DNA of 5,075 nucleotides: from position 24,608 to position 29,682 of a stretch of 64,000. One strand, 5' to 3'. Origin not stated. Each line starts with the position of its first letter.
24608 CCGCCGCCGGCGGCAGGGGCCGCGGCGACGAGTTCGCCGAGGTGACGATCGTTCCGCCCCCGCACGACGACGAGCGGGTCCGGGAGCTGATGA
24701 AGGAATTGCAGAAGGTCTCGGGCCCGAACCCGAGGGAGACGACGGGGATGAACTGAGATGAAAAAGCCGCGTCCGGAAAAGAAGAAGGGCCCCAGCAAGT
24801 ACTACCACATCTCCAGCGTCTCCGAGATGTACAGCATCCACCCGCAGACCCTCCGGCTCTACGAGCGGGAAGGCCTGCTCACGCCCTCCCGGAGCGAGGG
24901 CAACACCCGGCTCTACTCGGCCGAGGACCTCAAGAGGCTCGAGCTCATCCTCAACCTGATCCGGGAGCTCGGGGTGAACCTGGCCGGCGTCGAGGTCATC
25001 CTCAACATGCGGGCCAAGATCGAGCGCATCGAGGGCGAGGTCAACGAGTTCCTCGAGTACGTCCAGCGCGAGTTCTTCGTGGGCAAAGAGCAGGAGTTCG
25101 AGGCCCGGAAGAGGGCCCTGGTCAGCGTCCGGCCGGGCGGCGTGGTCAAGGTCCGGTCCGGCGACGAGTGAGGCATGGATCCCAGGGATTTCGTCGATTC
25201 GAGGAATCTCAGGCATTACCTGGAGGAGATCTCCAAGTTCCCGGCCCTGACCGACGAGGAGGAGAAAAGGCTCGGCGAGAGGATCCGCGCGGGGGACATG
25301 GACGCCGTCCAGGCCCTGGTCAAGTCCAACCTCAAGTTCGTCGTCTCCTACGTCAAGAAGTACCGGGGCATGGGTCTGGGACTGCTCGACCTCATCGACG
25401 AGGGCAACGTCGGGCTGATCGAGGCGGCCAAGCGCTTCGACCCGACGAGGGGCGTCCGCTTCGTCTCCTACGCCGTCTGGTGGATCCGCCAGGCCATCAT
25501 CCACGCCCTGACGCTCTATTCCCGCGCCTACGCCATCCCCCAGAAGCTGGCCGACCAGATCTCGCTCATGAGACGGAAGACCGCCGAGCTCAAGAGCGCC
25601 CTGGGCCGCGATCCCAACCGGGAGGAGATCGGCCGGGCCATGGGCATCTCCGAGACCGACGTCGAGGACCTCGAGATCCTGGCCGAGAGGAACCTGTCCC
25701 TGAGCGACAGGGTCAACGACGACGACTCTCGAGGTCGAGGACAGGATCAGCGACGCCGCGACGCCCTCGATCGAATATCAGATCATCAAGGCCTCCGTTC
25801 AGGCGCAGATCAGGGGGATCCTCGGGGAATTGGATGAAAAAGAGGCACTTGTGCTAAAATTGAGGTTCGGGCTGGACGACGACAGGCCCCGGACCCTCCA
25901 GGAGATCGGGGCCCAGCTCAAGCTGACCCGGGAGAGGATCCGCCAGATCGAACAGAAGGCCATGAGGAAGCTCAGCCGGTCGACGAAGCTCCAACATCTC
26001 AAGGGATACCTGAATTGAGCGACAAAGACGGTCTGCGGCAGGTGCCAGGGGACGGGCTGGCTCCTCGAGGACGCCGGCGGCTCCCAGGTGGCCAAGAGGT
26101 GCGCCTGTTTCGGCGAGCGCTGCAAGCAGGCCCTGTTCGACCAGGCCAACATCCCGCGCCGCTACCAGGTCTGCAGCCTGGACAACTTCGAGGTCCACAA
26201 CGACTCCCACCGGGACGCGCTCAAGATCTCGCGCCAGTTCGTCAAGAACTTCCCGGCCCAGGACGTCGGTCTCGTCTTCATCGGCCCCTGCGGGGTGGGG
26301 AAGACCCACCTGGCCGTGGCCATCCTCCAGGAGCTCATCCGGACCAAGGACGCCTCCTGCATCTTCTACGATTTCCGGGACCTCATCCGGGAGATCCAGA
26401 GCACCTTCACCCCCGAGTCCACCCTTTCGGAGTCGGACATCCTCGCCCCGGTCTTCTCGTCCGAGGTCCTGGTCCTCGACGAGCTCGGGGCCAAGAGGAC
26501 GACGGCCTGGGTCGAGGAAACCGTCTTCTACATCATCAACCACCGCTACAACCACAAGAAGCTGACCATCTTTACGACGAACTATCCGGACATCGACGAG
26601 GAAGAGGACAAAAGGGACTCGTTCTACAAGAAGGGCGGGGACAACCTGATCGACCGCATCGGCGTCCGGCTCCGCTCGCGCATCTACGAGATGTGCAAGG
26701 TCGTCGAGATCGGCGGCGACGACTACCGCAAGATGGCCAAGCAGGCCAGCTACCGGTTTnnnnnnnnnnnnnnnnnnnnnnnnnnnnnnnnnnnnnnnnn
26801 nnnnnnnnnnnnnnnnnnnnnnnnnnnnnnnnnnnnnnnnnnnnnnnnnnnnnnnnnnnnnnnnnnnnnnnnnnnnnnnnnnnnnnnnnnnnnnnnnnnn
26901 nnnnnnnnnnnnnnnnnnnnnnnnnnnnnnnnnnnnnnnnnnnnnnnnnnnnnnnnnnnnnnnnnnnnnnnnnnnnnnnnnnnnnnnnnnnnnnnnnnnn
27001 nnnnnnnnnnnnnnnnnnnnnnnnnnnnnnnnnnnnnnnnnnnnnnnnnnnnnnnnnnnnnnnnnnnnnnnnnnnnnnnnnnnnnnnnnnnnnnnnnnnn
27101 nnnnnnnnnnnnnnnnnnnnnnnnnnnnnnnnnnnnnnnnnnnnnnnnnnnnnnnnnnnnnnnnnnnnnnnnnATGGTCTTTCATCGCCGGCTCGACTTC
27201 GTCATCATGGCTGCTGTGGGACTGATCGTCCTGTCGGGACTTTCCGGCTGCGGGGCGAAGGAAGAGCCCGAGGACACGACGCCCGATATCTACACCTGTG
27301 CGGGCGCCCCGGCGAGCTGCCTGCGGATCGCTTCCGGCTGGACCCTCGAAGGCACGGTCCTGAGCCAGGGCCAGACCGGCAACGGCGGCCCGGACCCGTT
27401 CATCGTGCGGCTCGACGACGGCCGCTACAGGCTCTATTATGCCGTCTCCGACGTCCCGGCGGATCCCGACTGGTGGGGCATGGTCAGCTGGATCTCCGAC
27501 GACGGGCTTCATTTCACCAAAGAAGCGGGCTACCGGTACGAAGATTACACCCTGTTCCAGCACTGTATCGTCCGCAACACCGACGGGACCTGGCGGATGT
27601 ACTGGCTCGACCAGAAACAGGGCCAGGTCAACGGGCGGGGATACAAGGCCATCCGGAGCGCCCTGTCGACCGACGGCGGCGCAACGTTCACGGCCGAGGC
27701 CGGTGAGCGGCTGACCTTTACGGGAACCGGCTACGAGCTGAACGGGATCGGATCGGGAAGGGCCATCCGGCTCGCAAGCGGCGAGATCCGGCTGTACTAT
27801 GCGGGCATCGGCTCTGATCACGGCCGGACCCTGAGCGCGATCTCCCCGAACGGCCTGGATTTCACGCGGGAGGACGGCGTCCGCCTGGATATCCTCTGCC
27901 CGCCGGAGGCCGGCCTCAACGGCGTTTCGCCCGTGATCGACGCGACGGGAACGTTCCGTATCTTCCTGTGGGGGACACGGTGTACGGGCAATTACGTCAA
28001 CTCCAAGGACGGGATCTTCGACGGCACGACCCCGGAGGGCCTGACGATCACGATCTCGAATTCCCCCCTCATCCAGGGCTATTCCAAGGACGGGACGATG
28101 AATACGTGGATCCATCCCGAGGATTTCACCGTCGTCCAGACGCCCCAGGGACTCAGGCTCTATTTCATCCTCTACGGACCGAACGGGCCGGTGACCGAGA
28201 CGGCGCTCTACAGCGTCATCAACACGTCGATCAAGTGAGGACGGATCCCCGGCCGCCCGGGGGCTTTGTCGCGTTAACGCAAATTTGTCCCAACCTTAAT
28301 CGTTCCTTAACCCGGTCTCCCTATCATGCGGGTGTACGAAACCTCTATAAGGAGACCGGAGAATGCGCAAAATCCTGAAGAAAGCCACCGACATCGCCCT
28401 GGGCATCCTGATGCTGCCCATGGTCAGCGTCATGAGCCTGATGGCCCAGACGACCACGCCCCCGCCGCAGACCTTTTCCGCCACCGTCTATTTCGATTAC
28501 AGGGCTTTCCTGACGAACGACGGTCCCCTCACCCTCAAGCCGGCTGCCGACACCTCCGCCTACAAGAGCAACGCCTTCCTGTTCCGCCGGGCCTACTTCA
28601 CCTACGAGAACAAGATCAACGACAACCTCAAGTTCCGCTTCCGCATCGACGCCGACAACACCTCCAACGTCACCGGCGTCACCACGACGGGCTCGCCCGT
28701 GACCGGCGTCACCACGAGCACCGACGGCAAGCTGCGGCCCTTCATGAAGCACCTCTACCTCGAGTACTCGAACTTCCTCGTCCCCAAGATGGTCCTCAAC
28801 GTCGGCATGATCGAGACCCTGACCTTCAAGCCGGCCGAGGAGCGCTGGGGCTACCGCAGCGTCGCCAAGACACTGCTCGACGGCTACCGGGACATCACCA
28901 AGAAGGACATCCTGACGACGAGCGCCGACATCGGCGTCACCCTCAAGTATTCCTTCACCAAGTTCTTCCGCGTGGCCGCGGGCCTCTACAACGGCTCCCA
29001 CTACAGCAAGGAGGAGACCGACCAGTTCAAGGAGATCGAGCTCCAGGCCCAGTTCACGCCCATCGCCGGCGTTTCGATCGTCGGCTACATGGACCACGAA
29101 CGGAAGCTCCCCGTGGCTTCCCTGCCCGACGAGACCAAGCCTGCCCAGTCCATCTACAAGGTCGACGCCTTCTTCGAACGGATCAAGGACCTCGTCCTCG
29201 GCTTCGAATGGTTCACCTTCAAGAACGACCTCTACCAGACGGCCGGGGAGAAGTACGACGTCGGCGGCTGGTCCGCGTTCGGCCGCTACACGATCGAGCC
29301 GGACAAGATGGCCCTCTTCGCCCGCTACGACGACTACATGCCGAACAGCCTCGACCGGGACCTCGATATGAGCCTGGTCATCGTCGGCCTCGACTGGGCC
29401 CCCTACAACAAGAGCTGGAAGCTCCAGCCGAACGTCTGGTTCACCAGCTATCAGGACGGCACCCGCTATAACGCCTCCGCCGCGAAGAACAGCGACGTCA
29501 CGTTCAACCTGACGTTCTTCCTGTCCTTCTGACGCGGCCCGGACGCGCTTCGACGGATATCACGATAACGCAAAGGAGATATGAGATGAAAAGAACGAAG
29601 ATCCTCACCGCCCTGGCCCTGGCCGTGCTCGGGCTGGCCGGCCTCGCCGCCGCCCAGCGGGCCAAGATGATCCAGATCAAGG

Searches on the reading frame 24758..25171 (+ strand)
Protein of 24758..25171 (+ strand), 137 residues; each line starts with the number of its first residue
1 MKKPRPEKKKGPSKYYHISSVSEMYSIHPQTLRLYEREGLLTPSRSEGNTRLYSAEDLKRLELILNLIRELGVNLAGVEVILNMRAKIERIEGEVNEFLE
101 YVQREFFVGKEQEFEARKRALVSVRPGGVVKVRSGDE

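Call 39: find_encoding_contigs(protein=window:24758-25171:+, flank=3500, max_places=10)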
Protein window:24758-25171:+ (137 aa): no gene with exactly this product is on record in the collection.

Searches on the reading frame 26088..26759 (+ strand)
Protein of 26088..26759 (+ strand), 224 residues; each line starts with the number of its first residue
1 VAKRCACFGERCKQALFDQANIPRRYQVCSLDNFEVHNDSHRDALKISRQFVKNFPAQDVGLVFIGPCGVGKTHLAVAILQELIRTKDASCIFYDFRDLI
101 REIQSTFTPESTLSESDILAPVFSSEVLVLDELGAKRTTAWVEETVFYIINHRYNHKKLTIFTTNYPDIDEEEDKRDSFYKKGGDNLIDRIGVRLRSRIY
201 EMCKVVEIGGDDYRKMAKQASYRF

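Call 11: find_homologous_proteins(query=window:26088-26759:+)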
Query window:26088-26759:+ (224 aa): 7892 proteins with E <= 0.001 among 8000 candidates; the best 120 are listed.
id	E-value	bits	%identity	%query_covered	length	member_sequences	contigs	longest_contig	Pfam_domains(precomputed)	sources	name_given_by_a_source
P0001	1.8e-137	474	92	100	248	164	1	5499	PF01695.24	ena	-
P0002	3.8e-136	470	89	100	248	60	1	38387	PF01695.24,PF00308.25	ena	-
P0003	5.9e-136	469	91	100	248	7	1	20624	PF01695.24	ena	-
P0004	7.0e-136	469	91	100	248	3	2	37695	PF01695.24,PF00308.25,PF04851.22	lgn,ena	-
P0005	9.3e-136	469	91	100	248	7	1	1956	PF01695.24,PF04851.22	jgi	jgi:DNA replication protein DnaC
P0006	1.0e-135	468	90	100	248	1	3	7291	PF01695.24,PF00308.25,PF04851.22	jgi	jgi:DNA replication protein DnaC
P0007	3.6e-135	467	90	100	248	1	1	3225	PF01695.24,PF04851.22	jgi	-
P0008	1.9e-134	464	89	100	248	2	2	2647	PF01695.24,PF00308.25,PF04851.22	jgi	jgi:DNA replication protein DnaC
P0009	1.9e-134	464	89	100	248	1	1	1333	PF01695.24,PF00308.25,PF04851.22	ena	-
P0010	1.9e-134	464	88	100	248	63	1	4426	PF01695.24,PF04851.22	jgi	-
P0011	2.0e-134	464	89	100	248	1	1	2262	PF01695.24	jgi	jgi:DNA replication protein DnaC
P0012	2.4e-134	464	90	100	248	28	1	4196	PF01695.24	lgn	-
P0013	2.6e-134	464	90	100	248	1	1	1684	PF01695.24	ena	-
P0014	3.3e-134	464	89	100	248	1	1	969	PF01695.24,PF00308.25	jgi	-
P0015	3.4e-134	463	89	100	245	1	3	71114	PF01695.24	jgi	jgi:DNA replication protein DnaC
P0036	3.5e-133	460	93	96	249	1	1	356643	PF01695.24,PF00308.25,PF04851.22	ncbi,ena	-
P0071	5.8e-131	453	88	100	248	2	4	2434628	PF01695.24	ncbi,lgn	-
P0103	2.2e-125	435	83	100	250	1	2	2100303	PF01695.24,PF00308.25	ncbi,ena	-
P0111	9.1e-124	429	82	100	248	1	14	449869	PF01695.24,PF00004.36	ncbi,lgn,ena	ncbi:MAG: ATP-binding protein [Candidatus Aminicenantales bacterium]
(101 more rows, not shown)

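Call 12: find_encoding_contigs(protein=window:26088-26759:+, flank=3000, max_places=6)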
Protein window:26088-26759:+ (224 aa): no gene with exactly this product is on record in the collection.

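Call 13: find_encoding_contigs(protein=P0036, flank=2500, max_places=3)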
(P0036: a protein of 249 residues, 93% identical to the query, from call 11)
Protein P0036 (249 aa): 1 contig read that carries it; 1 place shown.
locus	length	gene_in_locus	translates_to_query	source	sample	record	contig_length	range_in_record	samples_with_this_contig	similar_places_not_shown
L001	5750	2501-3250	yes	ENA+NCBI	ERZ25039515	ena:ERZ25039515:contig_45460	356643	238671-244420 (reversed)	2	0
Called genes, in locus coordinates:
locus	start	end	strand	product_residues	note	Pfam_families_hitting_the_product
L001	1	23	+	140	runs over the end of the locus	PF00012:HSP70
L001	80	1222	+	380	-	-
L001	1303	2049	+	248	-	PF00376:MerR, PF13411:MerR_1, PF13591:MerR_2, PF04542:Sigma70_r2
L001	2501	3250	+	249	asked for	PF01695:IstB_IS21, PF04851:ResIII (weak), PF00308:Bac_DnaA (weak)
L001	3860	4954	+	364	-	-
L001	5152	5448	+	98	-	-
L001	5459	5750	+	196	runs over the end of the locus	-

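Call 14: find_encoding_contigs(protein=P0071, flank=2500, max_places=3)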
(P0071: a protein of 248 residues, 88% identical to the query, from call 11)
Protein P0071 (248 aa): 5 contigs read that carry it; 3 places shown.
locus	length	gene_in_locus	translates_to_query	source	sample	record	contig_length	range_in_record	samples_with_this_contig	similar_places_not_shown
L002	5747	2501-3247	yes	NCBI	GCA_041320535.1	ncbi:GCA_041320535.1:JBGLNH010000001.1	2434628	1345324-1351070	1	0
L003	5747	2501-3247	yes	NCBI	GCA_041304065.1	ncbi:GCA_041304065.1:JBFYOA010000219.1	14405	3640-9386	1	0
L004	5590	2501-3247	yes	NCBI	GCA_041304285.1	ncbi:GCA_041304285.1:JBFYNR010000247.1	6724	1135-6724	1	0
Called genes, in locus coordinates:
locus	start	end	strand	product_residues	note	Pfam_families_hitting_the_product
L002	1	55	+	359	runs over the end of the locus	PF00012:HSP70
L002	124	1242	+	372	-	PF00226:DnaJ, PF01556:DnaJ_C, PF00684:DnaJ_CXXCXGXG (weak)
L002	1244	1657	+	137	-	PF00376:MerR, PF13411:MerR_1, PF13591:MerR_2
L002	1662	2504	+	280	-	PF00140:Sigma70_r1_2, PF04542:Sigma70_r2, PF04539:Sigma70_r3, PF04545:Sigma70_r4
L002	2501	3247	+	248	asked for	PF01695:IstB_IS21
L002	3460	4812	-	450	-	PF13187:Fer4_9 (faint), PF13183:Fer4_8, PF12838:Fer4_7 (weak), PF13534:Fer4_17 (weak), PF02754:CCG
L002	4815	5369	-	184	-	-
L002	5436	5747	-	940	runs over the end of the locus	PF01074:Glyco_hydro_38N, PF09261:Alpha-mann_mid (weak), PF07748:Glyco_hydro_38C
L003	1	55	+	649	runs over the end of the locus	PF00012:HSP70, PF06723:MreB_Mbl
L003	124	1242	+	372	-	PF00226:DnaJ, PF01556:DnaJ_C, PF00684:DnaJ_CXXCXGXG (weak)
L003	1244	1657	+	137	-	PF00376:MerR, PF13411:MerR_1, PF13591:MerR_2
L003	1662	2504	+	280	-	PF00140:Sigma70_r1_2, PF04542:Sigma70_r2, PF04539:Sigma70_r3, PF04545:Sigma70_r4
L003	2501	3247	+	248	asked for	PF01695:IstB_IS21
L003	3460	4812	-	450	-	PF13187:Fer4_9 (faint), PF13183:Fer4_8, PF12838:Fer4_7 (weak), PF13534:Fer4_17 (weak), PF02754:CCG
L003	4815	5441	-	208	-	-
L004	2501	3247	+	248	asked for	PF01695:IstB_IS21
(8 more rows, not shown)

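Call 15: find_encoding_contigs(protein=P0103, flank=2500, max_places=3)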
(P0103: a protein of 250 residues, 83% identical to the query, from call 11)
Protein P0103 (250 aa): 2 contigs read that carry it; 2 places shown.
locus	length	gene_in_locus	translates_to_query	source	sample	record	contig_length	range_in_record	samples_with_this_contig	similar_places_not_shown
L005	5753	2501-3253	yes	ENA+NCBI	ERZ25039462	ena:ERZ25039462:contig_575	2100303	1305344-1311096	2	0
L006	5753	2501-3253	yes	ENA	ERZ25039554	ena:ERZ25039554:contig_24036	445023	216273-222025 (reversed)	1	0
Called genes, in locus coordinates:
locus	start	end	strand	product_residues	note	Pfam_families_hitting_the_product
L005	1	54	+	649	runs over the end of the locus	PF00012:HSP70, PF06723:MreB_Mbl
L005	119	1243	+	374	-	PF00226:DnaJ, PF01556:DnaJ_C, PF00684:DnaJ_CXXCXGXG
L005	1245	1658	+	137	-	PF00376:MerR, PF13411:MerR_1, PF13591:MerR_2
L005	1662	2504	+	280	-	PF00140:Sigma70_r1_2, PF04542:Sigma70_r2, PF04539:Sigma70_r3 (weak), PF04545:Sigma70_r4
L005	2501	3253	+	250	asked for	PF01695:IstB_IS21, PF00308:Bac_DnaA (weak)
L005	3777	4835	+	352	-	-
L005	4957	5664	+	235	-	PF01895:PhoU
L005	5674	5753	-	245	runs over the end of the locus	PF13483:Lactamase_B_3, PF12706:Lactamase_B_2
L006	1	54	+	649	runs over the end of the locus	PF00012:HSP70, PF06723:MreB_Mbl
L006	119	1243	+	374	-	PF00226:DnaJ, PF01556:DnaJ_C, PF00684:DnaJ_CXXCXGXG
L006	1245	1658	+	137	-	PF00376:MerR, PF13411:MerR_1, PF13591:MerR_2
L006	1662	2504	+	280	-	PF00140:Sigma70_r1_2, PF04542:Sigma70_r2, PF04539:Sigma70_r3 (weak), PF04545:Sigma70_r4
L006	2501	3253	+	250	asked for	PF01695:IstB_IS21, PF00308:Bac_DnaA (weak)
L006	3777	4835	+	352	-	-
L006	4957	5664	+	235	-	PF01895:PhoU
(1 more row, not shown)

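Call 16: find_encoding_contigs(protein=P0111, flank=2500, max_places=3)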
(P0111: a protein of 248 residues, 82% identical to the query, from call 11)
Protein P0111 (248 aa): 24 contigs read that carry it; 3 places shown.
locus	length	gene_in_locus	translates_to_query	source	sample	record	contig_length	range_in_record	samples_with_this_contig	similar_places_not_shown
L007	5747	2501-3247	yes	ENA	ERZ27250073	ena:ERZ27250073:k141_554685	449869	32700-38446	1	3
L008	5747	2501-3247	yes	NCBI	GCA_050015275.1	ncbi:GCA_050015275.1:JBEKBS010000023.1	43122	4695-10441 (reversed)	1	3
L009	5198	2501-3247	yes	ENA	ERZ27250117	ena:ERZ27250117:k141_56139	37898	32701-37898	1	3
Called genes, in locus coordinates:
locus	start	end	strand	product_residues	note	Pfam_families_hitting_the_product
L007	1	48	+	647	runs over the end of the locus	PF00012:HSP70, PF06723:MreB_Mbl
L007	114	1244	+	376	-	PF00226:DnaJ, PF01556:DnaJ_C, PF15777:Anti-TRAP (faint), PF00684:DnaJ_CXXCXGXG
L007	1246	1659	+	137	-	PF00376:MerR, PF13411:MerR_1, PF13591:MerR_2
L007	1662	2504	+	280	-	PF00140:Sigma70_r1_2, PF04542:Sigma70_r2, PF04539:Sigma70_r3, PF04545:Sigma70_r4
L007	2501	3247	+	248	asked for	PF01695:IstB_IS21, PF00004:AAA (weak)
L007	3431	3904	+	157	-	PF02142:MGS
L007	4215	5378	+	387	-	-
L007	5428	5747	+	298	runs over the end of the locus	PF12849:PBP_like_2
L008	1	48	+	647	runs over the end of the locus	PF00012:HSP70, PF06723:MreB_Mbl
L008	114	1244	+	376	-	PF00226:DnaJ, PF01556:DnaJ_C, PF15777:Anti-TRAP (faint), PF00684:DnaJ_CXXCXGXG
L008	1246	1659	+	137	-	PF00376:MerR, PF13411:MerR_1, PF13591:MerR_2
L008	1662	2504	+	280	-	PF00140:Sigma70_r1_2, PF04542:Sigma70_r2, PF04539:Sigma70_r3, PF04545:Sigma70_r4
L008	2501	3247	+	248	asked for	PF01695:IstB_IS21, PF00004:AAA (weak)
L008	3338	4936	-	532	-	PF00239:Resolvase, PF07508:Recombinase, PF13408:Zn_ribbon_recom (weak)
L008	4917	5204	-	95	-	-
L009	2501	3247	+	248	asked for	PF01695:IstB_IS21, PF00004:AAA (weak)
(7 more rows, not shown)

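Call 48: find_encoding_contigs(protein=P0001, flank=1500, max_places=10)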
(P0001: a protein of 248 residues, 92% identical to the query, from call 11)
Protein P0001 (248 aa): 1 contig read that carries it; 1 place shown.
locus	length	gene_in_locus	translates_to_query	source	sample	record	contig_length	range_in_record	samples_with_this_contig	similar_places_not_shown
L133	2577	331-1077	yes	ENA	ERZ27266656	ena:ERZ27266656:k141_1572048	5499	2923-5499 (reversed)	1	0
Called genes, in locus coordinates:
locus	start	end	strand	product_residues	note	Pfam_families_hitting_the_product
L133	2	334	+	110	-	?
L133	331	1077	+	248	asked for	PF01695:IstB_IS21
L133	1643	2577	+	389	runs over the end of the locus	-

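Call 49: find_encoding_contigs(protein=P0004, flank=1500, max_places=10)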
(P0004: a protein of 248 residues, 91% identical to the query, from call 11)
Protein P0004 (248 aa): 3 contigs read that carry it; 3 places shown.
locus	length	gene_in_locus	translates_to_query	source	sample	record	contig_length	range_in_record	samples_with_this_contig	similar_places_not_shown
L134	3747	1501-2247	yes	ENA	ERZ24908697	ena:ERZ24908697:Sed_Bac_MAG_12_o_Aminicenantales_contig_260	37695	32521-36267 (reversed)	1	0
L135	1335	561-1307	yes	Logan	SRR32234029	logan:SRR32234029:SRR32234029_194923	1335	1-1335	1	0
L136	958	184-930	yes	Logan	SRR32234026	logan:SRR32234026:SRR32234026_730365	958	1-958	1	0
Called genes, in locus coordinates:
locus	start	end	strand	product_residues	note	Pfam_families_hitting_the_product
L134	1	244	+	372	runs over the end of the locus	PF00226:DnaJ, PF01556:DnaJ_C, PF00684:DnaJ_CXXCXGXG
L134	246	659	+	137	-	PF00376:MerR, PF13411:MerR_1, PF13591:MerR_2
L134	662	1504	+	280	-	PF00140:Sigma70_r1_2, PF04542:Sigma70_r2, PF04539:Sigma70_r3, PF04545:Sigma70_r4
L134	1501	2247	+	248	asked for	PF01695:IstB_IS21, PF04851:ResIII (weak), PF00308:Bac_DnaA (weak)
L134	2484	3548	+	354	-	-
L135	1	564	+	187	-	?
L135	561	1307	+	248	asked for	PF01695:IstB_IS21, PF04851:ResIII (weak), PF00308:Bac_DnaA (weak)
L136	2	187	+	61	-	?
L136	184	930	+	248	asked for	PF01695:IstB_IS21, PF04851:ResIII (weak), PF00308:Bac_DnaA (weak)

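Call 50: find_encoding_contigs(protein=P0003, flank=1500, max_places=10)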
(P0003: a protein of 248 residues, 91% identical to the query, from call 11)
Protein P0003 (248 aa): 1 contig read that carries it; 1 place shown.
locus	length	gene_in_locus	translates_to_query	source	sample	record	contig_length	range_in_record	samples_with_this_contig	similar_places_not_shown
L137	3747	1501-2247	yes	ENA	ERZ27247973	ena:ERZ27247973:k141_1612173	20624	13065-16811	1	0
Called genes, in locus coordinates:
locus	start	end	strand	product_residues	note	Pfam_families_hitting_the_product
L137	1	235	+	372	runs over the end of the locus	PF00226:DnaJ, PF01556:DnaJ_C, PF00684:DnaJ_CXXCXGXG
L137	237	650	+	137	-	PF00376:MerR, PF13411:MerR_1, PF13591:MerR_2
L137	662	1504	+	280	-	PF00140:Sigma70_r1_2, PF04542:Sigma70_r2, PF04539:Sigma70_r3, PF04545:Sigma70_r4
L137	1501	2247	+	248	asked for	PF01695:IstB_IS21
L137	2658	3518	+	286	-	PF01937:ARMT1-like_dom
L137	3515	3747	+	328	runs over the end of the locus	PF04055:Radical_SAM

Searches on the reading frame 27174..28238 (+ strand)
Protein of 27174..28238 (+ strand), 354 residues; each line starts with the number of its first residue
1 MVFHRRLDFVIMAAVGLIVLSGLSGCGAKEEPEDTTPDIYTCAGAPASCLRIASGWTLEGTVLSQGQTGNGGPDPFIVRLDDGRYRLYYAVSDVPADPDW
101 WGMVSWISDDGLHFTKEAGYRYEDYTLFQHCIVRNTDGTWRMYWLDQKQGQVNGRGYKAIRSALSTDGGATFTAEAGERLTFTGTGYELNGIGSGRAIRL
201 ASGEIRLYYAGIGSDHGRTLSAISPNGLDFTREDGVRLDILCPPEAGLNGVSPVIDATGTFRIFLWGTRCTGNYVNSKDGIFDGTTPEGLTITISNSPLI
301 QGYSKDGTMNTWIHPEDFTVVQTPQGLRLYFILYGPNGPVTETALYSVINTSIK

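Call 37: find_encoding_contigs(protein=window:27174-28238:+, flank=3000, max_places=10)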
Protein window:27174-28238:+ (354 aa): no gene with exactly this product is on record in the collection.

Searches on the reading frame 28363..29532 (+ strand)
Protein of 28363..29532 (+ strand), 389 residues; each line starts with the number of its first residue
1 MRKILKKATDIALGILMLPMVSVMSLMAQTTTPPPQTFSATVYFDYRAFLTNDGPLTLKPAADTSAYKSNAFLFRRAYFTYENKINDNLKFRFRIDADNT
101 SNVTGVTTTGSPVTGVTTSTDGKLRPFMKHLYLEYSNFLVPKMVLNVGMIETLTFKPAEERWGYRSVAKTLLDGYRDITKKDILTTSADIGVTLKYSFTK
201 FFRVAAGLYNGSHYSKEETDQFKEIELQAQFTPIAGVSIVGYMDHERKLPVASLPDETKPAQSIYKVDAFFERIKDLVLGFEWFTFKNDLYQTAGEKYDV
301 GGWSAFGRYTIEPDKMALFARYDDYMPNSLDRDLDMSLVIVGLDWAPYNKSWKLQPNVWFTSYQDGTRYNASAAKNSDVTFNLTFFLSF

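Call 38: find_encoding_contigs(protein=window:28363-29532:+, flank=3000, max_places=10)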
Protein window:28363-29532:+ (389 aa): no gene with exactly this product is on record in the collection.
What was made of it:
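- The window's strain was not found in any other assembly (calls 12, 37-39), so there is no independent sequence of the same organism.
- Tried and rejected: Exact-protein look-ups of four window proteins, meant to find the same strain in other assemblies, returned nothing on record (calls 12, 37, 38, 39).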
